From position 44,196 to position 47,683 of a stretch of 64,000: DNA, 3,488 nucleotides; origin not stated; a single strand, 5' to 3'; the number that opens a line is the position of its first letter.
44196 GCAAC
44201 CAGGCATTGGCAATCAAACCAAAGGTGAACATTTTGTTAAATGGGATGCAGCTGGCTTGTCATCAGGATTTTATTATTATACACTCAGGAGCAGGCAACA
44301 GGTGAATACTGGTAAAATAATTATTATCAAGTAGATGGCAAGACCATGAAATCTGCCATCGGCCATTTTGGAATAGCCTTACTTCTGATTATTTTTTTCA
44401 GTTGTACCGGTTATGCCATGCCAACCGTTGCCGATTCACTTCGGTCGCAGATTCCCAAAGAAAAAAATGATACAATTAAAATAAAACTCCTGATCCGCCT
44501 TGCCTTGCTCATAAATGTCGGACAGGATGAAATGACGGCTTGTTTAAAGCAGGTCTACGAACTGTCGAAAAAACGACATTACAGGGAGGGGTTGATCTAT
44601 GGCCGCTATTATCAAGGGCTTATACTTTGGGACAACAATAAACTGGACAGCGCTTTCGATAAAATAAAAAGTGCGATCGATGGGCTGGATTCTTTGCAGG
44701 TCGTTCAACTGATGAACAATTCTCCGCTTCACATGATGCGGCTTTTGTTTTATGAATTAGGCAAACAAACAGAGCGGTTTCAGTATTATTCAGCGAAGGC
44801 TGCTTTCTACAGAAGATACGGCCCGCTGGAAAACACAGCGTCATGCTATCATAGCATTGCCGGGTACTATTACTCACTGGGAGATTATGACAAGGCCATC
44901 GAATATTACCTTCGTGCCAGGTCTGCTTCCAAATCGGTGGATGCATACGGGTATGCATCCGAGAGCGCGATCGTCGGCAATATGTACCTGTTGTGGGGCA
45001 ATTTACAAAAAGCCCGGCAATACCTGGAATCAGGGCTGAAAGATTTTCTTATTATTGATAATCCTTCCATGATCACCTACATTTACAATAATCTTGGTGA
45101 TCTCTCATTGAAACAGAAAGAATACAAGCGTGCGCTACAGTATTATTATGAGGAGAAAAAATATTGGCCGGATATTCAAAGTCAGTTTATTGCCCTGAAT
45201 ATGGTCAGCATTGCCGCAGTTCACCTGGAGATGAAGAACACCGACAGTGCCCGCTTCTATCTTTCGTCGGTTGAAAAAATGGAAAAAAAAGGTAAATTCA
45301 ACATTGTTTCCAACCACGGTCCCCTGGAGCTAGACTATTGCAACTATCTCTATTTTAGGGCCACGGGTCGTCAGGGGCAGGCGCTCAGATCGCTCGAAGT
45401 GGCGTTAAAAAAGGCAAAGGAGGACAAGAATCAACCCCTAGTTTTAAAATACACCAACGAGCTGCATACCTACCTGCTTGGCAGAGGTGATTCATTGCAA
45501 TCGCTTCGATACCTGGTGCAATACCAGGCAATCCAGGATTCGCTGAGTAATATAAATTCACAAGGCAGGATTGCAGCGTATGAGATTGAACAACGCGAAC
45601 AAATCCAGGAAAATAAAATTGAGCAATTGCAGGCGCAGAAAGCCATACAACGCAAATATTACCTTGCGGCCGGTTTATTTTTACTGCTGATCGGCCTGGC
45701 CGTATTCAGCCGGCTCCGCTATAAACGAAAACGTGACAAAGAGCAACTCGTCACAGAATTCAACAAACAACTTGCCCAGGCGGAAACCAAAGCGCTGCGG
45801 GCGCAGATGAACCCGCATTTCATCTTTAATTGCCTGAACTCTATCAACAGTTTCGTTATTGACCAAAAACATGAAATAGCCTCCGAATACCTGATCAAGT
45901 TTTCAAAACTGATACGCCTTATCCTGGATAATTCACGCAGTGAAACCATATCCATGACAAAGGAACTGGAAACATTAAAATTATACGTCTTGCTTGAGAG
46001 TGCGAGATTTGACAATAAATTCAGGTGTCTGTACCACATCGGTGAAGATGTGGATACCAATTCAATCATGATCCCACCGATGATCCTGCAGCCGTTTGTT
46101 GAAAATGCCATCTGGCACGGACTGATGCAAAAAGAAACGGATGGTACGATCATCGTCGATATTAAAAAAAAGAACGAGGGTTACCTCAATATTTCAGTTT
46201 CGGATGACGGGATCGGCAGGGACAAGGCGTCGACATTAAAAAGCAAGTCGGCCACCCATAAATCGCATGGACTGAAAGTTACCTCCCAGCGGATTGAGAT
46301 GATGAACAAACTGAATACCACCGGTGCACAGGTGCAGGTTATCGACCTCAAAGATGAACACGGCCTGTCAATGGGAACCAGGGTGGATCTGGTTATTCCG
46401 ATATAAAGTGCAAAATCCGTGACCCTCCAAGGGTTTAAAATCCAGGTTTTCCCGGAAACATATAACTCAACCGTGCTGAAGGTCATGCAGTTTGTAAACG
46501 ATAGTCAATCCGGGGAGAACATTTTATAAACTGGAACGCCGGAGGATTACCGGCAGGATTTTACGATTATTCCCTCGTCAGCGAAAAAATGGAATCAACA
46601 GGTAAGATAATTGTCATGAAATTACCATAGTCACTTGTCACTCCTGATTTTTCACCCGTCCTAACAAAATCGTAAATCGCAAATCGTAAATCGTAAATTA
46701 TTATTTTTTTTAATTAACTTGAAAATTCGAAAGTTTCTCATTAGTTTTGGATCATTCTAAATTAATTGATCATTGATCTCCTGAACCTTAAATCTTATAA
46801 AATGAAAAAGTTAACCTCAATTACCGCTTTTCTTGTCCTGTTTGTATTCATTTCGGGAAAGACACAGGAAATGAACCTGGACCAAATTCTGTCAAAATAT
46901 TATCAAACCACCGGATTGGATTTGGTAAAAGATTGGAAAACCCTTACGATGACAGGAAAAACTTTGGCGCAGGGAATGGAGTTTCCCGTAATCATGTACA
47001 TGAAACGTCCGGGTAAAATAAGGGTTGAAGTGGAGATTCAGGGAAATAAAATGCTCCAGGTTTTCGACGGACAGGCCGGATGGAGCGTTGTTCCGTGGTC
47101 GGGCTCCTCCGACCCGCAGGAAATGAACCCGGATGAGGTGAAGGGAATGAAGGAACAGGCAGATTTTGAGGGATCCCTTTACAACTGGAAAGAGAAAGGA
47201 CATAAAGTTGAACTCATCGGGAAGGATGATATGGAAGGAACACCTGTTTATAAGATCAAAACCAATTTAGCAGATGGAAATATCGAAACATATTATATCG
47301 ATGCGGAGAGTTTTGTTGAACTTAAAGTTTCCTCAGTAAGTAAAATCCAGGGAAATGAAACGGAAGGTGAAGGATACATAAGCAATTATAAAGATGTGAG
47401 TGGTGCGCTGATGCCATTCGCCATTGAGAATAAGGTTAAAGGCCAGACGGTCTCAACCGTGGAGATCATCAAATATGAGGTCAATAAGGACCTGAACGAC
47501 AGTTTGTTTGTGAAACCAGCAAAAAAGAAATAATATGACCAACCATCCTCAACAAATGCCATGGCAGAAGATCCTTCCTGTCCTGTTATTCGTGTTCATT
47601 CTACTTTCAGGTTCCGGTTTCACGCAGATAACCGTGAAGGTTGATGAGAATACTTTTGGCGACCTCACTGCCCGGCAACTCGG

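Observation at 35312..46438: One LytTR regulator and two paralogous TPR-ectodomain kinases, each directly behind a T9SS cargo gene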

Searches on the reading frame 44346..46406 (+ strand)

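Call 3: search_protein_families(library=pfam, proteins=[window:44346-46406:+], max_evalue=0.01)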
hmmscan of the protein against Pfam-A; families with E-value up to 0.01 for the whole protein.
window:44346-46406:+ (686 aa): 10 families
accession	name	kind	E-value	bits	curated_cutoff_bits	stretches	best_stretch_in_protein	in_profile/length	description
PF06580.19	His_kinase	-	1.5e-22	80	25.2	1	479-559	1-81/81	Histidine kinase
PF13424.12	TPR_12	-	4.6e-12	46.4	30.1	1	155-196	33-76/77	Tetratricopeptide repeat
PF00515.34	TPR_1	-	4.2e-09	36.3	27.8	1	166-191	2-27/34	Tetratricopeptide repeat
PF07719.23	TPR_2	-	4.6e-09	36.1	27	1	166-192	2-28/34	Tetratricopeptide repeat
PF13374.12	TPR_10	-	6.1e-08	32.9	27.5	1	164-193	1-30/42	Tetratricopeptide repeat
PF13432.12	TPR_16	-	1.4e-07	32.3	32.7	0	218-270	11-57/65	Tetratricopeptide repeat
PF13181.12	TPR_8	-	1.6e-06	28.3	25.7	1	165-191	1-27/34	Tetratricopeptide repeat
PF13428.12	TPR_14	-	6.8e-06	26.7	23.5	0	168-197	4-33/44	Tetratricopeptide repeat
PF02518.31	HATPase_c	-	5.2e-05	24.1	26.4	1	580-685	9-108/111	Histidine kinase-, DNA gyrase B-, and HSP90-like ATPase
PF13176.12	TPR_7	-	0.0064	17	27.9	0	169-190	3-24/36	Tetratricopeptide repeat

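Call 76: search_protein_families(library=ncbifam, proteins=[window:44346-46406:+], max_evalue=0.001)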
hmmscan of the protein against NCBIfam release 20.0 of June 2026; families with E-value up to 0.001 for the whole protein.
window:44346-46406:+ (686 aa): 1 family
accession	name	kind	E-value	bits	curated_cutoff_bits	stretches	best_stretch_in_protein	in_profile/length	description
NF053520.1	HK_Porph_FimS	equivalog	1.1e-05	23.9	600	1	213-474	133-392/618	sensor histidine kinase FimS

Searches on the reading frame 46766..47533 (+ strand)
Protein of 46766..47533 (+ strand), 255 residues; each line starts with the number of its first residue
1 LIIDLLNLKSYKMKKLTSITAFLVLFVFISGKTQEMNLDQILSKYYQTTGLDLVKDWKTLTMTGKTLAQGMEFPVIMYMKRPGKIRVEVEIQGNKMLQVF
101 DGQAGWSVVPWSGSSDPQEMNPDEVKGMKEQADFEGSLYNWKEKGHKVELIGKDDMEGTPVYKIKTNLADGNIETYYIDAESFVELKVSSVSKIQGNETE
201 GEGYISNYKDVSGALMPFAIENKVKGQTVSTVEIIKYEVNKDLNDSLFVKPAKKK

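Call 3: search_protein_families(library=pfam, proteins=[window:46766-47533:+], max_evalue=0.01)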
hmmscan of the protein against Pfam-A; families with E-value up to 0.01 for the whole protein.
window:46766-47533:+ (255 aa): 2 families
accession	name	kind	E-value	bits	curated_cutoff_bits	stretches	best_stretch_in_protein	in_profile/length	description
PF17131.11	LolA_like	-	0.00015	21.9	30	1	145-250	70-179/184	Outer membrane lipoprotein-sorting protein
PF03413.25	PepSY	-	0.0067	17.1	24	0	147-182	21-53/60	Peptidase propeptide and YPEB domain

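Call 76: search_protein_families(library=ncbifam, proteins=[window:46802-47533:+], max_evalue=0.001)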
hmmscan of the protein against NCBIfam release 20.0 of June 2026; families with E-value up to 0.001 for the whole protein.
window:46802-47533:+ (243 aa): 0 families
